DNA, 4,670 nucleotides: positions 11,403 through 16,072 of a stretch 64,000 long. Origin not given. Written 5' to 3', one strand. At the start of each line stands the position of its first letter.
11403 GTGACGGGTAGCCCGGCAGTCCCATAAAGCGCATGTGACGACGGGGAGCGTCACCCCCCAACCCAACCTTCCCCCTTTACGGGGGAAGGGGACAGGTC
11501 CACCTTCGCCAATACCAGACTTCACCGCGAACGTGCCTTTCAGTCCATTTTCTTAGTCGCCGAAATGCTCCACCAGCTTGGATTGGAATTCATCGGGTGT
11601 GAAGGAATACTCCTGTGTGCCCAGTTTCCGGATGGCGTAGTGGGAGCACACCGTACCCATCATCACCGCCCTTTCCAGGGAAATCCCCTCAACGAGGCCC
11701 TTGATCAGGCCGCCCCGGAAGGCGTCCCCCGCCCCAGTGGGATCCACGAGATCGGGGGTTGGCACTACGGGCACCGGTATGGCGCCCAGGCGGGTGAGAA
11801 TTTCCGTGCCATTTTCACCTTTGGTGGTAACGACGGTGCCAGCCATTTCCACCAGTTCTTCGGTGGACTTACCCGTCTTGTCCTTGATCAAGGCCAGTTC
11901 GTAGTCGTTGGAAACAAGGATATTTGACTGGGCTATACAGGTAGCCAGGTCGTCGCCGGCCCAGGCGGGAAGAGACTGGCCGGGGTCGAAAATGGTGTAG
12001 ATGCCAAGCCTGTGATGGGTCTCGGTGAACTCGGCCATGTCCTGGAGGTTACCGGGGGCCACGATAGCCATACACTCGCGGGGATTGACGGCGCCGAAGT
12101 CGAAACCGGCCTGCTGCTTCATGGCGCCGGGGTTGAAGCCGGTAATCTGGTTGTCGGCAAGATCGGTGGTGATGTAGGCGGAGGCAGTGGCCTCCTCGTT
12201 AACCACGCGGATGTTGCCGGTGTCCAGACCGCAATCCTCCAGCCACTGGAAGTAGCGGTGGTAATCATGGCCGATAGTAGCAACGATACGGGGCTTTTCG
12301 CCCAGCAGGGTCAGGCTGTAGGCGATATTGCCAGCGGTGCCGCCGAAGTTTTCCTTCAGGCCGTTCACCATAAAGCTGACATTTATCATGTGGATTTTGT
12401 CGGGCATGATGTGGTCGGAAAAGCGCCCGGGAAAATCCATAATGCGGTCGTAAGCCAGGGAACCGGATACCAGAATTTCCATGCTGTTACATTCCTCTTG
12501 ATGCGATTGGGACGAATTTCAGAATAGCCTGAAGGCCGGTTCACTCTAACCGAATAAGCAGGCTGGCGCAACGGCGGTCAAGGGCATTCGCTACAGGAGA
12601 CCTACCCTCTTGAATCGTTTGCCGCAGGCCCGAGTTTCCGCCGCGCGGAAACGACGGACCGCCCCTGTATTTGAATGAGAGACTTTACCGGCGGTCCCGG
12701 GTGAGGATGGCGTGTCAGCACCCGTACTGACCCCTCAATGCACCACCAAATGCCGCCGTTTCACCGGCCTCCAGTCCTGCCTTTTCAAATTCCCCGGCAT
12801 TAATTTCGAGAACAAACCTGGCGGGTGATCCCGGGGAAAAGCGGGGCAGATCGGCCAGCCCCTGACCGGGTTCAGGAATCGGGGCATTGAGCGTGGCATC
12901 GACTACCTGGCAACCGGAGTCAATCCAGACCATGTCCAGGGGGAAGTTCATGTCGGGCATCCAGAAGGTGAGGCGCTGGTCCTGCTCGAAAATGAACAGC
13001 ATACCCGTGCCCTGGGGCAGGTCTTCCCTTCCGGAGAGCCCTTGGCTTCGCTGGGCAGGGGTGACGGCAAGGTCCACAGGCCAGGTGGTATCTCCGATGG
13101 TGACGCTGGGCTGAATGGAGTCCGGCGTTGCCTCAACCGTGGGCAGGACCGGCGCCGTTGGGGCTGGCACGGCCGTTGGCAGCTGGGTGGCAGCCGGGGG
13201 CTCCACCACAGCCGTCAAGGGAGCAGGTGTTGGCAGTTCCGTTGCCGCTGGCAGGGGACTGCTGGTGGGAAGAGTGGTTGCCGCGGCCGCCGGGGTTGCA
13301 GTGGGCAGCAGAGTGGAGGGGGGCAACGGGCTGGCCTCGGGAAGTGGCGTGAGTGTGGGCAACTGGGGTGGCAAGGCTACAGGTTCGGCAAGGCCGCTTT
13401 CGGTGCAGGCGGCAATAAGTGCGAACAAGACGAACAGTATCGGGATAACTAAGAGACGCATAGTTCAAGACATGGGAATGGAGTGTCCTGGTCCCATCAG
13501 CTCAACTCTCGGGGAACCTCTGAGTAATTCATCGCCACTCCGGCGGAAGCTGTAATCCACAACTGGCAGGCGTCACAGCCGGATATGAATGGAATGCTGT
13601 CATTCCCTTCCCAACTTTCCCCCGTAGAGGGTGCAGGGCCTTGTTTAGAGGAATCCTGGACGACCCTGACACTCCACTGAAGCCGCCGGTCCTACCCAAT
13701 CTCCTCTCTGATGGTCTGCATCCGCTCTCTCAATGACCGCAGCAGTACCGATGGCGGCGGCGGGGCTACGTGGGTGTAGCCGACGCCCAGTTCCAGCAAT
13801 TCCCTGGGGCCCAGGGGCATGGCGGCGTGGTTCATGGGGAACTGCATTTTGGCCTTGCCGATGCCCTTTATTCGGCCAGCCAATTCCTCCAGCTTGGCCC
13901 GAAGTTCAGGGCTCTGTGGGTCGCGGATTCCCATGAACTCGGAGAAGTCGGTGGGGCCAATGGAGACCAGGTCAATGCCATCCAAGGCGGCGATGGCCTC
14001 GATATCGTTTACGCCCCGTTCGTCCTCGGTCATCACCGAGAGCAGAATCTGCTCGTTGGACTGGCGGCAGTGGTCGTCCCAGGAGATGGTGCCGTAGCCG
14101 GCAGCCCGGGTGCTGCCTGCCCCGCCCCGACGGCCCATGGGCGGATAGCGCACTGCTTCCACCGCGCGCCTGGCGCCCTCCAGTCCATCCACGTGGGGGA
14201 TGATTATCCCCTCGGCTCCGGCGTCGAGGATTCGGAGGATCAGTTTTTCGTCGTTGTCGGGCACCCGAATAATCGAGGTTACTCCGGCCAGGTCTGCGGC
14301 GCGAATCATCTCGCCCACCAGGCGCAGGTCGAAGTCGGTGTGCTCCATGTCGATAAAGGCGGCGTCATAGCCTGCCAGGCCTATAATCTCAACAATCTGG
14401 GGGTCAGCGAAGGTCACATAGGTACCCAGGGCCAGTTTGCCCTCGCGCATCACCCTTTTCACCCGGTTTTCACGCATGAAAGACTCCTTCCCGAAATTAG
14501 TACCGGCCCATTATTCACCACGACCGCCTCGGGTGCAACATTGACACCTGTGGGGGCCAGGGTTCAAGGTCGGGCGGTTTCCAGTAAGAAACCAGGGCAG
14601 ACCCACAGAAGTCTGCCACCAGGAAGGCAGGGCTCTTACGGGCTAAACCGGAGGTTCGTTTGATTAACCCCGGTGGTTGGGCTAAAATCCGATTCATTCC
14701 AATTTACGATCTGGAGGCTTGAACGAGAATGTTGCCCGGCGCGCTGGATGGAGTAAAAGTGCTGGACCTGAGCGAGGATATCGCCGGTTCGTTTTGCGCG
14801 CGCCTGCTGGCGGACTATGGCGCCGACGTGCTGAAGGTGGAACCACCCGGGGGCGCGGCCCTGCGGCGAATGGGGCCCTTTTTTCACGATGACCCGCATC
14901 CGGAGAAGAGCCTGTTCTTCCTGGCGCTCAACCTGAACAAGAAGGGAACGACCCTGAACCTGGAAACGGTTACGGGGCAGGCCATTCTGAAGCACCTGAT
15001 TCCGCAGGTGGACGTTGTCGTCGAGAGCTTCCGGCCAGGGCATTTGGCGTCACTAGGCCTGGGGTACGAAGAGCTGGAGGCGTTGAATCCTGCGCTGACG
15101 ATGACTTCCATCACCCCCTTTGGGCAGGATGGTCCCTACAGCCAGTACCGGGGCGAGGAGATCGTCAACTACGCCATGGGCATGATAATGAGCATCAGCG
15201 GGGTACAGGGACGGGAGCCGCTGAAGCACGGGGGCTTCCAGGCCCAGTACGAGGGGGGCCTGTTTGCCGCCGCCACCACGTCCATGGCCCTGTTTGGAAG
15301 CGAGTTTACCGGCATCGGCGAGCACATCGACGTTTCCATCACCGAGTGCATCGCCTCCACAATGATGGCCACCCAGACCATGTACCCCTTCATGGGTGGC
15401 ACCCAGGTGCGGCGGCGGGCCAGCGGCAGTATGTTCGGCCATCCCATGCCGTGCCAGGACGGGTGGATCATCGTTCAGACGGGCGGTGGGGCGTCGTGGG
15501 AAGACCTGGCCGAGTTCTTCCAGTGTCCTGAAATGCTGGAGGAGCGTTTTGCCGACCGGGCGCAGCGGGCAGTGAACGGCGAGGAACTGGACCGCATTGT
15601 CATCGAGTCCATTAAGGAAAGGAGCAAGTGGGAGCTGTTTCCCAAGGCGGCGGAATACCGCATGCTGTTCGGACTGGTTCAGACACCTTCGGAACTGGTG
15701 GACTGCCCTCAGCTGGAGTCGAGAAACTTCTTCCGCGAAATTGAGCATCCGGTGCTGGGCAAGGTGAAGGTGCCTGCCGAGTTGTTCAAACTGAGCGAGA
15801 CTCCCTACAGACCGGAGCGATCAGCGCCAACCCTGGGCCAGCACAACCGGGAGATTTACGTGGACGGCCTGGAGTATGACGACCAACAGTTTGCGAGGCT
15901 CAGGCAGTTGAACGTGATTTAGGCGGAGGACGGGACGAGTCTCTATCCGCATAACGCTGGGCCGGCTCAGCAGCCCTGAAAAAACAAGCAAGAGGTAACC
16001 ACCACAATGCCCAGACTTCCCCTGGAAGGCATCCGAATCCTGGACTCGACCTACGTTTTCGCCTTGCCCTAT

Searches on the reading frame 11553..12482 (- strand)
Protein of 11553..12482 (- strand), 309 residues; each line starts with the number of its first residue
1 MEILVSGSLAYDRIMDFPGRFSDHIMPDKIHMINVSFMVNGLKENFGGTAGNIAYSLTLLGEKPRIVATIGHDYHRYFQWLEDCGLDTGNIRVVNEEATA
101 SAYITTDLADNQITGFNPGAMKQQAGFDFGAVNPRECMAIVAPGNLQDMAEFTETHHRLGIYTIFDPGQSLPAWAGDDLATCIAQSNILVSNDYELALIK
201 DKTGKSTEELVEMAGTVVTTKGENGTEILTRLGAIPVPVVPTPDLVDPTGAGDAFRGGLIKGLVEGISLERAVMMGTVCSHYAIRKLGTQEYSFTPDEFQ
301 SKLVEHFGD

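Call 22: search_protein_families(library=pfam, proteins=[window:11553-12482:-], max_evalue=0.001)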
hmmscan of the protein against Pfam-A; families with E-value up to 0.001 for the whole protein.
window:11553-12482:- (309 aa): 1 family
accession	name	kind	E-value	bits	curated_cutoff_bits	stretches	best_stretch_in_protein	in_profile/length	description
PF00294.29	PfkB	-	8.4e-37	127.6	25.8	1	39-291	28-297/302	pfkB family carbohydrate kinase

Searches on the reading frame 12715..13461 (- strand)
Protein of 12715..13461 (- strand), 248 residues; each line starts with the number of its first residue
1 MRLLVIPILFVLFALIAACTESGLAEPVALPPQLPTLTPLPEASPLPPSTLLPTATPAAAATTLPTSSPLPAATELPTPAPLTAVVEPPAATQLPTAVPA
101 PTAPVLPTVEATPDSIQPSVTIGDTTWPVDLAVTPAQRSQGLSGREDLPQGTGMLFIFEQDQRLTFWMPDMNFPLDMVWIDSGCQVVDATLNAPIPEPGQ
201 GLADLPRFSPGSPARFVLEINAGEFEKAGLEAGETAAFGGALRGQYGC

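Call 22: search_protein_families(library=pfam, proteins=[window:12715-13461:-], max_evalue=0.001)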
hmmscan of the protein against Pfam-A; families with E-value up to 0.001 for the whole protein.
window:12715-13461:- (248 aa): 1 family
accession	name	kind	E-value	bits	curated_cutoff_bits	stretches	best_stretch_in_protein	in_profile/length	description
PF02643.20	DUF192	-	5.5e-27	94.2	27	1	129-235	3-93/96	Uncharacterized ACR, COG1430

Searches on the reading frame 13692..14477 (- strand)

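Call 22: search_protein_families(library=pfam, proteins=[window:13692-14477:-], max_evalue=0.001)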
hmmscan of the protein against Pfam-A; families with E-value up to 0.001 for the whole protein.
window:13692-14477:- (261 aa): 1 family
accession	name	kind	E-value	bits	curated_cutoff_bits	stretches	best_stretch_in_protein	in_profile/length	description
PF03328.21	HpcH_HpaI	-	7.8e-26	91.2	25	1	18-198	3-175/221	HpcH/HpaI aldolase/citrate lyase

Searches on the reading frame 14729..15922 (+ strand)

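Call 22: search_protein_families(library=pfam, proteins=[window:14729-15922:+], max_evalue=0.001)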
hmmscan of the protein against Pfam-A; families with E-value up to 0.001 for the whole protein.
window:14729-15922:+ (397 aa): 1 family
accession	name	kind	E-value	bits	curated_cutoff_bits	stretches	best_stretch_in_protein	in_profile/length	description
PF02515.22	CoA_transf_3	-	3.8e-90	303.1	23.3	1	6-373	1-366/366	CoA-transferase family III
